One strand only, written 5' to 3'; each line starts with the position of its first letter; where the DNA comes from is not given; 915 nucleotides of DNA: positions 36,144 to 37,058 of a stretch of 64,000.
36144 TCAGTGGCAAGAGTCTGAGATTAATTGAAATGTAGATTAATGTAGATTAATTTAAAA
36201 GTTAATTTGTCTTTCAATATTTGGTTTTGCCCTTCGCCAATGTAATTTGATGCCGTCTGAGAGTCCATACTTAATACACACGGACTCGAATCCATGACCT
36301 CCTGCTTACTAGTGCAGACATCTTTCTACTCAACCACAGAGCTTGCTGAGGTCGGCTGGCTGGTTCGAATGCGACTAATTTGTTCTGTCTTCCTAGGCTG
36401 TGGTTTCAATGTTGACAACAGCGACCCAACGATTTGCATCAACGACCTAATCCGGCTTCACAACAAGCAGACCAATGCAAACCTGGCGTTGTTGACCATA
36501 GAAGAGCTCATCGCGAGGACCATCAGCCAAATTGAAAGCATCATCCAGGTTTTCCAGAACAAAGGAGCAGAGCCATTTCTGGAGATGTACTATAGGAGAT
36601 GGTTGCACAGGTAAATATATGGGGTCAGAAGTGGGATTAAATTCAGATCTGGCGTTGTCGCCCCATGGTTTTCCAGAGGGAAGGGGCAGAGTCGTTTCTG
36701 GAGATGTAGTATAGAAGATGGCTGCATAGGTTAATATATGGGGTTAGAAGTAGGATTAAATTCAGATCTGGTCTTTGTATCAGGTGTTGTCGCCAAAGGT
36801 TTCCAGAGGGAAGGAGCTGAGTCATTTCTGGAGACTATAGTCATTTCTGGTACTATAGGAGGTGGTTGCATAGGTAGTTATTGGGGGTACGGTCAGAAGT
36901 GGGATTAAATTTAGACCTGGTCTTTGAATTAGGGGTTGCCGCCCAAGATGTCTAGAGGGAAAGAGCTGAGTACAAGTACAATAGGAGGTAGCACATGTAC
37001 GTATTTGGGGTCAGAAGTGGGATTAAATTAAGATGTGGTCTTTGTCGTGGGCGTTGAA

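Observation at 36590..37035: HLCS exon 9 donor junction tandemly quadruplicated into the downstream intron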

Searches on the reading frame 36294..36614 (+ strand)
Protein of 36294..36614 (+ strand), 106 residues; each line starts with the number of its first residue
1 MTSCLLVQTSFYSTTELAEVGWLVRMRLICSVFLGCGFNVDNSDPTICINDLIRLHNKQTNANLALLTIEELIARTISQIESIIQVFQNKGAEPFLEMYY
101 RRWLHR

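Call 66: find_encoding_contigs(protein=window:36294-36614:+, flank=3000, max_places=10)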
Protein window:36294-36614:+ (106 aa): no gene with exactly this product is on record in the collection.

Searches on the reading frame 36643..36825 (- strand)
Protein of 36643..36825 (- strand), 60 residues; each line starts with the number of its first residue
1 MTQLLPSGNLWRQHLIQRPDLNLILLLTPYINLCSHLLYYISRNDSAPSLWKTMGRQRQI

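Call 67: find_encoding_contigs(protein=window:36643-36825:-, flank=3000, max_places=10)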
Protein window:36643-36825:- (60 aa): no gene with exactly this product is on record in the collection.

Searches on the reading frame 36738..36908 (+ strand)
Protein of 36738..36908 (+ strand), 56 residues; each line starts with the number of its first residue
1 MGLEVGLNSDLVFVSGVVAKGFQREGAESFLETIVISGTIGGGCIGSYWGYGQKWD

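Call 68: find_encoding_contigs(protein=window:36738-36908:+, flank=3000, max_places=10)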
Protein window:36738-36908:+ (56 aa): no gene with exactly this product is on record in the collection.
